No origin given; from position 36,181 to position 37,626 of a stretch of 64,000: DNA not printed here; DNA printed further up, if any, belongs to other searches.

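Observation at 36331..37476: PLP-dependent histidine-decarboxylase-like gene inside the surface-protein accessory block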

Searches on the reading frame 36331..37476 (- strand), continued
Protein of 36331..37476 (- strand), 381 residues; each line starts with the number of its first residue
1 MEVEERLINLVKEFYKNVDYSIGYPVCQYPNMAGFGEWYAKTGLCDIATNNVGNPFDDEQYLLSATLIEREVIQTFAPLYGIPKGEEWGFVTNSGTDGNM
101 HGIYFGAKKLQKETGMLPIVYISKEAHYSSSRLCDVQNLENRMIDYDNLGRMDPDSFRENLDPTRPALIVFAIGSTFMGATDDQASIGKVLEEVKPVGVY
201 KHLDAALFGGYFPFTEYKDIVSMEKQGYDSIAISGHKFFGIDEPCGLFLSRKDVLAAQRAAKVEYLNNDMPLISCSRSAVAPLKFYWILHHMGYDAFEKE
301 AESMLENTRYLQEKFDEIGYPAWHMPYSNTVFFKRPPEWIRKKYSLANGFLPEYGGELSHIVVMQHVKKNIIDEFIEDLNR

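Call 12: find_related_loci(query=window:36331-37476:-, collection=genome_contigs, flank=8000)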
Query window:36331-37476:- (381 aa) in genome_contigs; peptide patterns used: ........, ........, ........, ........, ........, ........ (x = any residue, [..] = any of these).
112 stretches matched a pattern; 47 encode a relative of the query (tblastn E <= 1e-3); 46 distinct loci.
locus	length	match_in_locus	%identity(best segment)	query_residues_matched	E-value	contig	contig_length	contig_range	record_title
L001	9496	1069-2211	94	1-381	0e+0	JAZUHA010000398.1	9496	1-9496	MAG: Acutalibacteraceae bacterium isolate T1900045280_TH20190050.MAGScoT_cleanbin_000015 SGB_5939_k141_73822, whole geno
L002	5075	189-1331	91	1-381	0e+0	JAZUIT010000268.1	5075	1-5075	MAG: Acutalibacteraceae bacterium isolate T1900045262_TH20190032.MAGScoT_cleanbin_000011 SGB_5835_k141_574225, whole gen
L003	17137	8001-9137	87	1-379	0e+0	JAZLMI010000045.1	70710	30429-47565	MAG: Christensenellaceae bacterium isolate T1900044955_TA20190009.MAGScoT_cleanbin_000021 SGB_3812_k141_1718238, whole g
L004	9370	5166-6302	87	1-379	0e+0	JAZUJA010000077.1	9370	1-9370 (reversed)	MAG: Acutalibacteraceae bacterium isolate T1900045261_TH20190031.MAGScoT_cleanbin_000006 SGB_5819_k141_282366, whole gen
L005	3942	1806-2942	82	1-379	0e+0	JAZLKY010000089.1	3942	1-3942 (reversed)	MAG: Acutalibacteraceae bacterium isolate T1900044958_TA20190014.MAGScoT_cleanbin_000035 SGB_3888_k141_1064739, whole ge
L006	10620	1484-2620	82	1-379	0e+0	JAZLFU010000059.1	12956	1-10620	MAG: Oscillospiraceae bacterium isolate T1900045001_TA20190063.MAGScoT_cleanbin_000132 SGB_4302_k141_2595915, whole geno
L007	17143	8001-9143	80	1-381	0e+0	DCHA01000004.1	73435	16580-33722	MAG TPA_asm: Firmicutes bacterium UBA1764 UBA1764_contig_6587, whole genome shotgun sequence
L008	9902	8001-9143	80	1-381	0e+0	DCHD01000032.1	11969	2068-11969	MAG TPA_asm: Solobacterium sp. UBA1761 UBA1761_contig_86472, whole genome shotgun sequence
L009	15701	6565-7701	78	1-379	0e+0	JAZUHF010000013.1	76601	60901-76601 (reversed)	MAG: Acutalibacteraceae bacterium isolate T1900045278_TH20190048.MAGScoT_cleanbin_000001 SGB_5929_k141_182981, whole gen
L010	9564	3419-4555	76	1-379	0e+0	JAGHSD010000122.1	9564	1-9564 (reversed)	MAG: Candidatus Darwinimomas equi isolate E1_MB2_36 c_000000419637, whole genome shotgun sequence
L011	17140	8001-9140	77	1-380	0e+0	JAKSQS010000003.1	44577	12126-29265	MAG: Clostridia bacterium isolate Horse_feces235 MAG235_3, whole genome shotgun sequence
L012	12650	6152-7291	77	1-380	0e+0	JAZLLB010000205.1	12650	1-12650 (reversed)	MAG: Acutalibacteraceae bacterium isolate T1900044958_TA20190014.MAGScoT_cleanbin_000025 SGB_3885_k141_811430, whole gen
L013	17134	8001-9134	76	1-378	0e+0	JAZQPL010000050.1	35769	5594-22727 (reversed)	MAG: Acutalibacteraceae bacterium isolate T1900045239_TH20190009.MAGScoT_cleanbin_000019 SGB_5507_k141_763757, whole gen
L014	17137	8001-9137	75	1-379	0e+0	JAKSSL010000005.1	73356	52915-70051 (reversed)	MAG: Clostridia bacterium isolate Horse_feces280 MAG280_5, whole genome shotgun sequence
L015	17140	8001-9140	76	1-380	0e+0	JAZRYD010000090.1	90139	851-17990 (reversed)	MAG: Acutalibacteraceae bacterium isolate T1900044950_TA20190003.MAGScoT_cleanbin_000030 SGB_3597_k141_798936, whole gen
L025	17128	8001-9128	44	5-379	8e-105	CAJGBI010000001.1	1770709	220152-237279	Puniceicoccaceae bacterium Marseille-Q1082 genome assembly, contig: contig00001, whole genome shotgun sequence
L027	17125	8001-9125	43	7-379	6e-104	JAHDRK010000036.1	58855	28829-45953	MAG: Syntrophobacterales bacterium isolate SV1-B6.3 k141_35847, whole genome shotgun sequence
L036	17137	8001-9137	43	8-381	3e-98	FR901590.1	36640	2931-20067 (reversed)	Coraliomargarita sp. CAG:312 genomic scaffold, scf153, whole genome shotgun sequence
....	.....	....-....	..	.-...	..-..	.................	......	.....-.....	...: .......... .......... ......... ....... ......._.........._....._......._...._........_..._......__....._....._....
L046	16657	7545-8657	44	20-381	3e-104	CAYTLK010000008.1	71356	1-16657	MAG TPA_asm: uncultured Planctomycetaceae bacterium isolate SRP192927_co1_337 genome assembly, contig: NODE_408_length_7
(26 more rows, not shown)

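Call 17: search_protein_representatives(protein=window:36331-37476:-)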
Query: 381 residues. Proteins with E-value up to 0.001 (for the whole library): 2021; up to 1e-10: 875; up to 1e-30: 193. The best 150 are listed.
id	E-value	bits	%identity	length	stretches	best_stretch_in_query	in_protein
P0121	4.9e-124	430.8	52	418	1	19-379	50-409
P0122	9.2e-114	397.0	48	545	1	19-380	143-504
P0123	4.9e-106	371.6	48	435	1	2-379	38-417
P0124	1.2e-97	344.0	46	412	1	20-380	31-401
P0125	2.9e-87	309.8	51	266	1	119-380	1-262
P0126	4.2e-85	302.7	50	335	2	204-380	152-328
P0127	1.5e-81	290.9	40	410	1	13-379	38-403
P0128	7.4e-75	268.9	43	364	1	6-379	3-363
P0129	1.2e-74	268.2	38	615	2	44-379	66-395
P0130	5.9e-73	262.7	55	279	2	206-343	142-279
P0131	4.1e-72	259.9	45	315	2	178-380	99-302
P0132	3.3e-71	256.9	87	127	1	256-381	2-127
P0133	9.0e-70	252.2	46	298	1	100-377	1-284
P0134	2.5e-68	247.4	40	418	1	17-379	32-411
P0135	8.2e-66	239.2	36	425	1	5-381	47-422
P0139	1.8e-59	218.3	31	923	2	71-379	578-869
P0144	8.8e-55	202.8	36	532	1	28-379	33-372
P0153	6.3e-49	183.6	30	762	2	66-380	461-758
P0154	1.5e-48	182.4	38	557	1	47-379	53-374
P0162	1.1e-45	172.8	30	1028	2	68-379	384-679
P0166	5.3e-45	170.6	35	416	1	43-379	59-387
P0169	1.3e-44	169.3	35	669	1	4-379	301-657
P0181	6.0e-43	163.9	34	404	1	44-380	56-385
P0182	6.1e-43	163.9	31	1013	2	67-381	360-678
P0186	2.7e-42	161.7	32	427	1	10-378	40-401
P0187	3.1e-42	161.6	34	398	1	3-381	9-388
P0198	6.3e-41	157.2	37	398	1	15-379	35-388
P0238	5.8e-37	144.2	38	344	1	22-290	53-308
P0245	1.2e-36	143.1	33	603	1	42-381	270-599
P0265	1.9e-35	139.2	29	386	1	28-376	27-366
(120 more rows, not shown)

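Call 20: search_solved_structures(query=window:36331-37476:-, max_evalue=1e-30, show_alignments=5)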
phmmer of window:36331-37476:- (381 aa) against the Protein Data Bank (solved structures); distinct sequences matched with E-value up to 1e-30: 5.
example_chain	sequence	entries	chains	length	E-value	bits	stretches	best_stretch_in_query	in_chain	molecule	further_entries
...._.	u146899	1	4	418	4e-51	177.6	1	42-379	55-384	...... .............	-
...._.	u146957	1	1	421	8.9e-48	166.6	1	18-379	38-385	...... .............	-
8jij_A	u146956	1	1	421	8.9e-48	166.6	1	18-379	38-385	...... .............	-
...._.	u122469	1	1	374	8e-42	147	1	20-379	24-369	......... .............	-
7eru_A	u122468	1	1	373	2.7e-41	145.2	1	20-379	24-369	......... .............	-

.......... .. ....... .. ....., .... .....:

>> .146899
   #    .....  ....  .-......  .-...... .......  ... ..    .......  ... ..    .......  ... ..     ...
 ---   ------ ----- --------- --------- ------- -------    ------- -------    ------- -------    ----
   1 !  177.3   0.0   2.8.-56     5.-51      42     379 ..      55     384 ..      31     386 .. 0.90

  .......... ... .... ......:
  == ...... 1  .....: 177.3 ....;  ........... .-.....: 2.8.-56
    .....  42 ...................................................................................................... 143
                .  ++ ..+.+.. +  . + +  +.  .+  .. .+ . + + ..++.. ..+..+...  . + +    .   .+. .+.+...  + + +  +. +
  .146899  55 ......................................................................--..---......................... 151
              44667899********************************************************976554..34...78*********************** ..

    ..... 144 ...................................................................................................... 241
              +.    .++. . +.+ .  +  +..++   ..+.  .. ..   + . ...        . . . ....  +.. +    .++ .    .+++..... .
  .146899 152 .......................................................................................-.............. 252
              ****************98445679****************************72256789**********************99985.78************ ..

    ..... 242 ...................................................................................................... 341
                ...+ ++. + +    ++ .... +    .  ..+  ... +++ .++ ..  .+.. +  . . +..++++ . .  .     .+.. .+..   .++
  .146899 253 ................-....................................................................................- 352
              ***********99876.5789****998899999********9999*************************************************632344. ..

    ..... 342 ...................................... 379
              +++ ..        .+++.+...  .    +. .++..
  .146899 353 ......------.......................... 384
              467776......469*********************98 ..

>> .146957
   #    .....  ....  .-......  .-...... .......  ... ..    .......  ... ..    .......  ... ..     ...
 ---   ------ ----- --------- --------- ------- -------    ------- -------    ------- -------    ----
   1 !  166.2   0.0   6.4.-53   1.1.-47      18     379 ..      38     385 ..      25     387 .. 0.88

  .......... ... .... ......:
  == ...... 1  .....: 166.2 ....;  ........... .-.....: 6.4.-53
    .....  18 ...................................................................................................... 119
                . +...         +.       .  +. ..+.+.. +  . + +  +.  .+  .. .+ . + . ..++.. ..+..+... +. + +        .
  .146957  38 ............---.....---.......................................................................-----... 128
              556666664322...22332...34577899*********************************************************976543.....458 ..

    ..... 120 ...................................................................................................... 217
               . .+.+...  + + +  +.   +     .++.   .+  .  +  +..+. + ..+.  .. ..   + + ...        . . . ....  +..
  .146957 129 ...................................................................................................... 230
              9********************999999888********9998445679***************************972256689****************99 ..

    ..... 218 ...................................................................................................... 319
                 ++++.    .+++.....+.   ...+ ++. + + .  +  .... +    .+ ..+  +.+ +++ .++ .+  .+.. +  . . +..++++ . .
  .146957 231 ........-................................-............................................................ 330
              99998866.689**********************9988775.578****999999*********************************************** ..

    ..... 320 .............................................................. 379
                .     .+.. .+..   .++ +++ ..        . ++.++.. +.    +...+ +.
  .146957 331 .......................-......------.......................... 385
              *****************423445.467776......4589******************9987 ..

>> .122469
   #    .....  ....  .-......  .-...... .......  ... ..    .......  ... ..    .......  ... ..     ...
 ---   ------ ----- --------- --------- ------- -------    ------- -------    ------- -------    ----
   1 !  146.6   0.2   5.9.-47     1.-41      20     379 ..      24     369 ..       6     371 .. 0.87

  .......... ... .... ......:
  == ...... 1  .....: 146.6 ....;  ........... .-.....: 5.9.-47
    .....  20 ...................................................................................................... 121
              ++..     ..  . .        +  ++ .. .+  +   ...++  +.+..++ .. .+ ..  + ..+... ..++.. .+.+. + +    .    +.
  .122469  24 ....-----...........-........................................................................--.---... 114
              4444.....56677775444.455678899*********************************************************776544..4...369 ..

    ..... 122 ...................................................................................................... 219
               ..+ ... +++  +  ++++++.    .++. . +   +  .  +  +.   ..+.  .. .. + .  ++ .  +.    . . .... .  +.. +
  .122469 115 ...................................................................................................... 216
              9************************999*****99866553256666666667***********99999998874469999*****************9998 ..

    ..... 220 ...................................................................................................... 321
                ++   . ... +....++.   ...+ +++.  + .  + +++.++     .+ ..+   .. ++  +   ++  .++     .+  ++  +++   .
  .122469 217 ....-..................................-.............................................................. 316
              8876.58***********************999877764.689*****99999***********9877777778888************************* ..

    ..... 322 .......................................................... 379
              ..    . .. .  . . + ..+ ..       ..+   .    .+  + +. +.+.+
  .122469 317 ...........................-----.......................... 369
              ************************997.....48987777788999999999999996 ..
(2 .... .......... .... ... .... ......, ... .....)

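Call 34: list_cluster_members(proteins=[P0001, P0121, P0122, P0123, P0124, P0127, P0128, P0134, P0135, P0265])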
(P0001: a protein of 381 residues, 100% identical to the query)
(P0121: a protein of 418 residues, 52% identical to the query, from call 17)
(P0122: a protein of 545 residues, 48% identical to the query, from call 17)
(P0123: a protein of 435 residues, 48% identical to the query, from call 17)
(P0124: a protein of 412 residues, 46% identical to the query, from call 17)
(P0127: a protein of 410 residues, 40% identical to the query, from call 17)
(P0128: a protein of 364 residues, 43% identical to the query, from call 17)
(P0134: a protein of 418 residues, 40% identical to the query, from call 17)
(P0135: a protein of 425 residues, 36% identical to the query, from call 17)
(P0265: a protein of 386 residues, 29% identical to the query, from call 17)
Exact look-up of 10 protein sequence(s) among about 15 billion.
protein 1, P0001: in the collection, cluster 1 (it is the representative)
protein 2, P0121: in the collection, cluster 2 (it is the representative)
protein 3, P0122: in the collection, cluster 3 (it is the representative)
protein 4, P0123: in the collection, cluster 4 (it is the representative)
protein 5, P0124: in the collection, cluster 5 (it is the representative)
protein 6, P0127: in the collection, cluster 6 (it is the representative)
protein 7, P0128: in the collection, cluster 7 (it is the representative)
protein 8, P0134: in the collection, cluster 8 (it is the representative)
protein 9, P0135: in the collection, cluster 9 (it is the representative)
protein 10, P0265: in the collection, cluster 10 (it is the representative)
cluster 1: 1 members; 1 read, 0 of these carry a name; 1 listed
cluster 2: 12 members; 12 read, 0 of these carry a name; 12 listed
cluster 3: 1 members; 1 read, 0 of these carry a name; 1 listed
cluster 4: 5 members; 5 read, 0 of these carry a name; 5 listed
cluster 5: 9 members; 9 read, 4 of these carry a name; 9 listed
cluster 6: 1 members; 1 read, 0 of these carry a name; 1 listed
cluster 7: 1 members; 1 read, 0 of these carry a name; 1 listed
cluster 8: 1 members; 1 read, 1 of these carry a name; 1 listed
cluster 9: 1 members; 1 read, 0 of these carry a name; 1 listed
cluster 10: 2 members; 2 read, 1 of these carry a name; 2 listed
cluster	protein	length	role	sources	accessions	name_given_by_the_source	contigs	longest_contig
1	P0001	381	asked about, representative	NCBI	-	-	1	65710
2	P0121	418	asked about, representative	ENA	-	-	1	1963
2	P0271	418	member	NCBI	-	-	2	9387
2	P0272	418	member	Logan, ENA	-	-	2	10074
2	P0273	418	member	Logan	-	-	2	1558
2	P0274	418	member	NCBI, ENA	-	-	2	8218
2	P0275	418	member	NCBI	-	-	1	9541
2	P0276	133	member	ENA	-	-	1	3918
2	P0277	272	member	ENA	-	-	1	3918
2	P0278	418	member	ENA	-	-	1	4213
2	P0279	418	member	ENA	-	-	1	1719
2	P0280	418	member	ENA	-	-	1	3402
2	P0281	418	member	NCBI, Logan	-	-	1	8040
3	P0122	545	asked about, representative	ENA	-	-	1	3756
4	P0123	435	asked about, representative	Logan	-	-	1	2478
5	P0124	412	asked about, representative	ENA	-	-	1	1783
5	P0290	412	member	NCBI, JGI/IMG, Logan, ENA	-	-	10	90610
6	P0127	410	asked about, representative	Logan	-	-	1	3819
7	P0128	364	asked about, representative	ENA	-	-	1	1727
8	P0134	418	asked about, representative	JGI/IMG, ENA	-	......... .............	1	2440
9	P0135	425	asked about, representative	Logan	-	-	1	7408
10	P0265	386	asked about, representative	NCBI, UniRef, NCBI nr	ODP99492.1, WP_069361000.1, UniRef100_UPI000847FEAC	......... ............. [Salinivibrio sp. SS3] | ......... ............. n=1 Tax=Salinivibrio sp. SS3 TaxID=1895021 RepID=UPI000847FEAC | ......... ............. [Salinivibrio sp. BNH]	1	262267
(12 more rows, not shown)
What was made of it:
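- One distant clade member (P0134) is labelled '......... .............' by a source, though this is an automatic label (call 34).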

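Call 37: find_encoding_contigs(protein=P0001, flank=10000, max_places=2)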
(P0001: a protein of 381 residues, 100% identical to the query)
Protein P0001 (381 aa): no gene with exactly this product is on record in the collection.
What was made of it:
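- Tried and rejected: An exact look-up of P0001 found nothing (call 37).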

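Call 38: find_encoding_contigs(protein=P0016, flank=8000, max_places=2)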
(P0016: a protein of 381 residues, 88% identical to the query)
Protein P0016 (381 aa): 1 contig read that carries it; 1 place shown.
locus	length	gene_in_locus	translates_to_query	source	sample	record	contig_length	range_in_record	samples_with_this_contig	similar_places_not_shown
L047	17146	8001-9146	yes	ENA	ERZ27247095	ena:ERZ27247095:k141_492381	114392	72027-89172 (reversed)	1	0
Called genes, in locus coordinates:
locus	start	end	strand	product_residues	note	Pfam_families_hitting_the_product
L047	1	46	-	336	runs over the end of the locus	PF00814:TsaD, PF22521:HypF_C_2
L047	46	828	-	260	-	PF01451:LMWPc, PF13673:Acetyltransf_10, PF00583:Acetyltransf_1, PF13420:Acetyltransf_4 (weak), PF13508:Acetyltransf_7, PF08445:FR47 (weak)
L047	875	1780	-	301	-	PF01522:Polysacc_deac_1, PF03065:Glyco_hydro_57 (weak)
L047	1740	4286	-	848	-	PF02739:5_3_exonuc_N, PF01367:5_3_exonuc, PF22619:DNA_polI_exo1, PF00476:DNA_pol_A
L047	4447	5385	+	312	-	PF01207:Dus, PF01070:FMN_dh (weak), PF00977:His_biosynth, PF01180:DHO_dh (weak)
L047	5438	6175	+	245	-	PF20772:TACO1_YebC_N, PF01709:Transcrip_reg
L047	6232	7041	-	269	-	PF00795:CN_hydrolase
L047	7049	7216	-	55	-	-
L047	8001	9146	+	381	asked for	PF00266:Aminotran_5 (weak), PF00282:Pyridoxal_deC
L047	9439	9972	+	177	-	PF00583:Acetyltransf_1, PF13527:Acetyltransf_9 (faint), PF13673:Acetyltransf_10 (weak), PF13508:Acetyltransf_7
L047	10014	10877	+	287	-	PF02219:MTHFR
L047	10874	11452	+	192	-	-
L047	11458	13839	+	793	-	PF02574:S-methyl_trans, PF00809:Pterin_bind, PF02607:B12-binding_2, PF02310:B12-binding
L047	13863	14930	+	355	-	PF07969:Amidohydro_3 (faint), PF01979:Amidohydro_1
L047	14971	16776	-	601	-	PF00728:Glyco_hydro_20, PF18088:Glyco_H_20C_C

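Call 39: find_encoding_contigs(protein=P0110, flank=8000, max_places=2)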
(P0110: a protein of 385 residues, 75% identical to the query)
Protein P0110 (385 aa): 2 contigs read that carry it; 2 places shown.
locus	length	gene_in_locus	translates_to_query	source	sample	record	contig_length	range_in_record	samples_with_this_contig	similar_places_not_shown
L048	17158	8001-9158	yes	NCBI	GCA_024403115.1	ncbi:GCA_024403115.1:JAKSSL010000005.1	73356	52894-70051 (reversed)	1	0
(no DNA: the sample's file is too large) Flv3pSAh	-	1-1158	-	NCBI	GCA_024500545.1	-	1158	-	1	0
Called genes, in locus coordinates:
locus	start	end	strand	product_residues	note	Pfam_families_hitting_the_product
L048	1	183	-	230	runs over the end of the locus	-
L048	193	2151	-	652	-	-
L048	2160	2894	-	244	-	PF01643:Acyl-ACP_TE, PF20791:Acyl-ACP_TE_C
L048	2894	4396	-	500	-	PF00009:GTP_EFTU, PF00350:Dynamin_N, PF01926:MMR_HSR1 (weak)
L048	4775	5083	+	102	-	-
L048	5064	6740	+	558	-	PF12695:Abhydrolase_5, PF12146:Hydrolase_4 (faint), PF04473:DUF553 (faint), PF01841:Transglut_core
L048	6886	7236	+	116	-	PF00583:Acetyltransf_1, PF13527:Acetyltransf_9 (weak), PF13673:Acetyltransf_10 (weak), PF13508:Acetyltransf_7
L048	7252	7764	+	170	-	PF13302:Acetyltransf_3, PF00583:Acetyltransf_1 (weak)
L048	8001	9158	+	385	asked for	PF00266:Aminotran_5, PF00282:Pyridoxal_deC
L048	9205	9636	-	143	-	PF01741:MscL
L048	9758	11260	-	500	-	-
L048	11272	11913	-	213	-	PF14478:DUF4430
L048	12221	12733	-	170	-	-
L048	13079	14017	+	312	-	PF00892:EamA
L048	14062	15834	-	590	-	PF02690:Na_Pi_cotrans, PF01895:PhoU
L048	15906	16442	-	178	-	PF13353:Fer4_12, PF04055:Radical_SAM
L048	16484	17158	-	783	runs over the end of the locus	PF03477:ATP-cone, PF13597:NRDD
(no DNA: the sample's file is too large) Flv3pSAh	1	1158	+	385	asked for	PF00266:Aminotran_5, PF00282:Pyridoxal_deC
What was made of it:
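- Tried and rejected: GNATs lie adjacent in L047 and L048 (calls 38, 39).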
